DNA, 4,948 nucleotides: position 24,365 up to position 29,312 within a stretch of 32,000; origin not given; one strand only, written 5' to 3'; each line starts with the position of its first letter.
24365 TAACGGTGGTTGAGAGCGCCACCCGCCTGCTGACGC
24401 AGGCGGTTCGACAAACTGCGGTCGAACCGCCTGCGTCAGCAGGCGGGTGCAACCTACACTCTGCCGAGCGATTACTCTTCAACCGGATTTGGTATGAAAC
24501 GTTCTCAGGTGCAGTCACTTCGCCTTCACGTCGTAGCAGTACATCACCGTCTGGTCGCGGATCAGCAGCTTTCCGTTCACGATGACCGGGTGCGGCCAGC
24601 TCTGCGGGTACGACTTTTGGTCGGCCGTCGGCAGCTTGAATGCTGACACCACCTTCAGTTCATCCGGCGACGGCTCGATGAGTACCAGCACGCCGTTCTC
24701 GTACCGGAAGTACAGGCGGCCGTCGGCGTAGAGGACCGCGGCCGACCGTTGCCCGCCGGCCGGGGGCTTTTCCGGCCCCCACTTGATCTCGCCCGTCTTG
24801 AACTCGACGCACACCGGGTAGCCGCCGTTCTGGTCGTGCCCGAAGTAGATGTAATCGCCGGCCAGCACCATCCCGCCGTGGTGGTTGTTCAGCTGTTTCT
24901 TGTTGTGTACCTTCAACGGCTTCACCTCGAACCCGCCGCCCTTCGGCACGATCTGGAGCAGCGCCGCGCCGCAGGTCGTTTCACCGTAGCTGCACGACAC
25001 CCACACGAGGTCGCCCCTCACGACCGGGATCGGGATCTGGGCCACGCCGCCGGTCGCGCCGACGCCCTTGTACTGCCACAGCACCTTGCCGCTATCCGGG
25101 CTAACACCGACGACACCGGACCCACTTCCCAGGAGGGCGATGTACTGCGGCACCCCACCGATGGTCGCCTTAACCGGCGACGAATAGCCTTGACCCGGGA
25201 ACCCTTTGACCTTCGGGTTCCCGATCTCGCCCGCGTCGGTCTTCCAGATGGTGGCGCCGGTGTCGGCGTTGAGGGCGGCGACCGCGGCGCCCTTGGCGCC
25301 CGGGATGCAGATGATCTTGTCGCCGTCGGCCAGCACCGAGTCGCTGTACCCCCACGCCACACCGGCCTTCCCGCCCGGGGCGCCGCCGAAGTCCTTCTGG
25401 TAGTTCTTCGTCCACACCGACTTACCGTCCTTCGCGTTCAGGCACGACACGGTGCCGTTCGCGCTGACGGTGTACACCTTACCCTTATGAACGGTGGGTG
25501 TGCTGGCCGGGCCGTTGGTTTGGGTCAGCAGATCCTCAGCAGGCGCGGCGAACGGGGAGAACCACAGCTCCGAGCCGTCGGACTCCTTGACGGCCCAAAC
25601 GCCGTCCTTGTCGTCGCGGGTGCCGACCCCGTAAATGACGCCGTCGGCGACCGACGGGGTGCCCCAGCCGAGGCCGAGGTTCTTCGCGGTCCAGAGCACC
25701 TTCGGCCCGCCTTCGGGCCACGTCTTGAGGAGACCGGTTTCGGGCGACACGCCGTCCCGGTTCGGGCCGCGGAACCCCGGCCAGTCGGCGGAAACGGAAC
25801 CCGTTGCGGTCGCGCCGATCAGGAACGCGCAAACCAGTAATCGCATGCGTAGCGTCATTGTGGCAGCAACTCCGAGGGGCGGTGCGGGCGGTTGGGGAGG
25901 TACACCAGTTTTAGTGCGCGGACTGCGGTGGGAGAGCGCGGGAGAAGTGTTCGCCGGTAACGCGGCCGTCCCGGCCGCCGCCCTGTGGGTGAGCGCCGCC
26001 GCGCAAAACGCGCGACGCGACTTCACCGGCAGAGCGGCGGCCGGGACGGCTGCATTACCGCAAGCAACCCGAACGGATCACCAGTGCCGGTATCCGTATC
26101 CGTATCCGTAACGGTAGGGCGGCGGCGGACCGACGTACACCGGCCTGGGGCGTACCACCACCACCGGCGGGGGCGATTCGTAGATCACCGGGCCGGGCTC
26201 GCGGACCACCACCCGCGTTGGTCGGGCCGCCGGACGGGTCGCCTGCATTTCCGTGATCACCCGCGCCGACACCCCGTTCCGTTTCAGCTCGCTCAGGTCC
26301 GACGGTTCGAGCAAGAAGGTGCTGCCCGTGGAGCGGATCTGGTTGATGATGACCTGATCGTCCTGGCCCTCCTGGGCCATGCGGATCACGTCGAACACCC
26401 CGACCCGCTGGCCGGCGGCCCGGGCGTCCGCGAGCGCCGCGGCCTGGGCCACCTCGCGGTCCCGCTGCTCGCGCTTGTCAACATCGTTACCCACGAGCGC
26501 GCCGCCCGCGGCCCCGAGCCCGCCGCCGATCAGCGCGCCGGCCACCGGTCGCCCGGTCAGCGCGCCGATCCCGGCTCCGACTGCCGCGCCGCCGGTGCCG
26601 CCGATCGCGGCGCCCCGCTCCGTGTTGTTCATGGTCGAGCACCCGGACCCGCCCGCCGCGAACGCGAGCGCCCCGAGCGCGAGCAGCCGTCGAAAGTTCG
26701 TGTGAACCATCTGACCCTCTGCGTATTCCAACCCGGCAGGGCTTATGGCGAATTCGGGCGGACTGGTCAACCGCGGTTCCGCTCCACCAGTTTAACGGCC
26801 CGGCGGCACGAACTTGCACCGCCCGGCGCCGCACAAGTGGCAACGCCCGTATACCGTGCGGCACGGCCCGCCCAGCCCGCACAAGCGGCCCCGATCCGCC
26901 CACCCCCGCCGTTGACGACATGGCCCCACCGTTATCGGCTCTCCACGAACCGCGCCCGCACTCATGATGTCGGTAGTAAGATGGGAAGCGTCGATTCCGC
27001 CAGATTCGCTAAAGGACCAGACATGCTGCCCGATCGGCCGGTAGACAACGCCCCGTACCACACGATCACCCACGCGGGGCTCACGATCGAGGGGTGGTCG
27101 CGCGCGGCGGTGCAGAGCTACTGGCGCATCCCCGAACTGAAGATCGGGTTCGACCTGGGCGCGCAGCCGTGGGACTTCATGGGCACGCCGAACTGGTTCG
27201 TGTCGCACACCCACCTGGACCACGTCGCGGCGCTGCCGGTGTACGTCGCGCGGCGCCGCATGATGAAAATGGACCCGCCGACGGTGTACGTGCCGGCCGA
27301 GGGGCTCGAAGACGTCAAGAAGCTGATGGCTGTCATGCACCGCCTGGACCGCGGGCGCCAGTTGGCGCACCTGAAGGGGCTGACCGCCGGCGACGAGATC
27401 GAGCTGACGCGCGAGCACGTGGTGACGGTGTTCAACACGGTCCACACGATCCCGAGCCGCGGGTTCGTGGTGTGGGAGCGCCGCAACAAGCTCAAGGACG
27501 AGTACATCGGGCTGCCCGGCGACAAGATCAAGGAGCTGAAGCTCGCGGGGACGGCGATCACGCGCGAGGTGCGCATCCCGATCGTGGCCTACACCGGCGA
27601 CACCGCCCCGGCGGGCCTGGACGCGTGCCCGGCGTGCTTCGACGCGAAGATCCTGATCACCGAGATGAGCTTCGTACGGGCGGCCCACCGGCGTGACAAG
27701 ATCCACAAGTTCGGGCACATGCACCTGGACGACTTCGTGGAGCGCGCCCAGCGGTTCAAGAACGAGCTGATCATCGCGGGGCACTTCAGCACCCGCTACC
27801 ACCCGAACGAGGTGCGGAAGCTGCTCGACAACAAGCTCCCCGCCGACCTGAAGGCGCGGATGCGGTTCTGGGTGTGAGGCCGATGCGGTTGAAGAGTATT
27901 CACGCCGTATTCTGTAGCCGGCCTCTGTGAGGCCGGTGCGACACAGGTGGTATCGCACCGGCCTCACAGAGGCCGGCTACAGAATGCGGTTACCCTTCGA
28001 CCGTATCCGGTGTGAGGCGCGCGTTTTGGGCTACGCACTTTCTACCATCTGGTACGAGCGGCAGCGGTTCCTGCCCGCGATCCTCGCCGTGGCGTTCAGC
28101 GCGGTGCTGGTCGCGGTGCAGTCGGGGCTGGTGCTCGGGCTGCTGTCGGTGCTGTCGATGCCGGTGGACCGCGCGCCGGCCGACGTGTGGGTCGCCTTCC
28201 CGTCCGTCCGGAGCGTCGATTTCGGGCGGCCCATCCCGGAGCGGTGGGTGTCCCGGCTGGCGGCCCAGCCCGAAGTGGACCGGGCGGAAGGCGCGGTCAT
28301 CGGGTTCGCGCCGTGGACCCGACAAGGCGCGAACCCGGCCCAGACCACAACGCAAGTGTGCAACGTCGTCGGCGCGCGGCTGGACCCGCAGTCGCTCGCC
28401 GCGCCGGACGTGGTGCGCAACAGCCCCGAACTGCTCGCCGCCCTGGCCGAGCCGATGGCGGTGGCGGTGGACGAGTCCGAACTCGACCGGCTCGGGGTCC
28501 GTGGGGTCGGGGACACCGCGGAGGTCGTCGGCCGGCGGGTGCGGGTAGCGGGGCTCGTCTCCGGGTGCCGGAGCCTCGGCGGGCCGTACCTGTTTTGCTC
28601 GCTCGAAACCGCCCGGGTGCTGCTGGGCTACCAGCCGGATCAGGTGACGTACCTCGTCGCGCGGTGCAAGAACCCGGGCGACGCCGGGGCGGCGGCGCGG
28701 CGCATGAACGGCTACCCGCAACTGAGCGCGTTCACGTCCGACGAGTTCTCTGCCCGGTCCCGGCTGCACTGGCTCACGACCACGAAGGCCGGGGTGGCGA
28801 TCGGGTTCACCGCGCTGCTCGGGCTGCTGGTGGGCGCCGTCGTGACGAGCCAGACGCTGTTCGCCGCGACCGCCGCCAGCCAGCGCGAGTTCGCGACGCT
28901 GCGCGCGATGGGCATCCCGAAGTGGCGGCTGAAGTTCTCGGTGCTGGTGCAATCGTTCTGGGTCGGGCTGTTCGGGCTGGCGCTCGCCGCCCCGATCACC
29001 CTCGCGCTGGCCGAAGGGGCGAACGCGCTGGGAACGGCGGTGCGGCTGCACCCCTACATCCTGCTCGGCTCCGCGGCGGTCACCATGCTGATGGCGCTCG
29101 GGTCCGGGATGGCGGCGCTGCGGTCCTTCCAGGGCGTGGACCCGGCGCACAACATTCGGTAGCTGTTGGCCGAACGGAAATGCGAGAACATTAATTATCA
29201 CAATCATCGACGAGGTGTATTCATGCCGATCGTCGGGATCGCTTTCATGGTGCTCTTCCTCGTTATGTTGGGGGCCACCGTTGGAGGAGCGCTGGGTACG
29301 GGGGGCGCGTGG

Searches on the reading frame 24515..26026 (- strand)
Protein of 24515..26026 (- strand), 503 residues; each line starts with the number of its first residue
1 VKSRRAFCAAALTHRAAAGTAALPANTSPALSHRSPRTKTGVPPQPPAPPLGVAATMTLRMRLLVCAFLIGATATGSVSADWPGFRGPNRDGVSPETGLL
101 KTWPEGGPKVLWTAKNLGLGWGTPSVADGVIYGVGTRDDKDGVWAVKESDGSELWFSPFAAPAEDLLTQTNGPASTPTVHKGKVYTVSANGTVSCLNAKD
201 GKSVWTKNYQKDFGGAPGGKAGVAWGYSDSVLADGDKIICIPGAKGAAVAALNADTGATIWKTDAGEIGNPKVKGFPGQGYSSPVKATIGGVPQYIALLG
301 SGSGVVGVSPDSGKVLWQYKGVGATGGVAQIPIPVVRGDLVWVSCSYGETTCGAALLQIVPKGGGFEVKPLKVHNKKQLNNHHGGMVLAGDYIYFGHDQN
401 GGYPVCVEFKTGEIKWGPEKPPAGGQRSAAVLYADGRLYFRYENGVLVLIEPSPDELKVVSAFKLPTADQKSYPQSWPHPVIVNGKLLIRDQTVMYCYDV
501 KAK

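Call 11: search_protein_families(library=pfam, proteins=[window:24515-26026:-], max_evalue=0.01)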
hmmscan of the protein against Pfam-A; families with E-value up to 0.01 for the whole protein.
window:24515-26026:- (503 aa): 3 families
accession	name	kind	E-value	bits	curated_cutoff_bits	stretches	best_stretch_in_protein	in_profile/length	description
PF13360.13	PQQ_2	-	3e-25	89.7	27.6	1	145-416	7-231/233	Outer membrane protein assembly factor BamB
PF01011.28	PQQ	-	2.1e-07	30.5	26.7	1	174-259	50-136/595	Glucose/ethanol/alcohol dehydrogenase, beta-propeller domain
PF13570.13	Beta-prop_ACSF4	-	6.7e-05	22.9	133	0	173-212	135-176/329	Beta-alanine-activating enzyme, beta-propeller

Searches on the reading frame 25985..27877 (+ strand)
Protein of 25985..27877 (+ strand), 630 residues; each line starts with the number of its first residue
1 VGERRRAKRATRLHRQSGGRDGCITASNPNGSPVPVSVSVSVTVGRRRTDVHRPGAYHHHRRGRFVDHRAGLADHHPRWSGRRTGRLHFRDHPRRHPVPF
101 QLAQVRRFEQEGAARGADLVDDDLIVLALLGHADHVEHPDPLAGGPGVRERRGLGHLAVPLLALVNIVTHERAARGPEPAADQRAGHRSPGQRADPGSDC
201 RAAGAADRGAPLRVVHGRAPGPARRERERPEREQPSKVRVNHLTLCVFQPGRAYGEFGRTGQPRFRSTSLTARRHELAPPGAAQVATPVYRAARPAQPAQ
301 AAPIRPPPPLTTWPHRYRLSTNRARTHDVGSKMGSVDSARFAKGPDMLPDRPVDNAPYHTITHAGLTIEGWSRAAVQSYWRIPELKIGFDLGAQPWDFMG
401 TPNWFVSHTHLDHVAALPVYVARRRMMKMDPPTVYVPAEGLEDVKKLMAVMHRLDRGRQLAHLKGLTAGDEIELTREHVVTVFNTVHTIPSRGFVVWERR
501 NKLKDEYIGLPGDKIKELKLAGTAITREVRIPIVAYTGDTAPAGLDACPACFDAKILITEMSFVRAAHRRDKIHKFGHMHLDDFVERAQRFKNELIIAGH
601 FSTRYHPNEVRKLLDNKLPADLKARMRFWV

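Call 11: search_protein_families(library=pfam, proteins=[window:25985-27877:+], max_evalue=0.01)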
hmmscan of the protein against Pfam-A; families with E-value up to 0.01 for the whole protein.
window:25985-27877:+ (630 aa): 1 family
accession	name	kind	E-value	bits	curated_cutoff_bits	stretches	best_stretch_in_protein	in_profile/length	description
PF12706.13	Lactamase_B_2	-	7.1e-07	29.5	27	1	405-601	35-200/200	Beta-lactamase superfamily domain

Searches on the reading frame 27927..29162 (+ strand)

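Call 11: search_protein_families(library=pfam, proteins=[window:27927-29162:+], max_evalue=0.01)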
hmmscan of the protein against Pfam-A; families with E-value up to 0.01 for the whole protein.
window:27927-29162:+ (411 aa): 2 families
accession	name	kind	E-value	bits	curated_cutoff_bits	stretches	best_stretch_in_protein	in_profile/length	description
PF02687.27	FtsX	-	1.2e-09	38.7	25.5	1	294-399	2-113/120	FtsX-like permease C-terminal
PF12704.14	MacB_PCD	-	4e-09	37.5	27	1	51-261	4-205/207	MacB-like periplasmic core domain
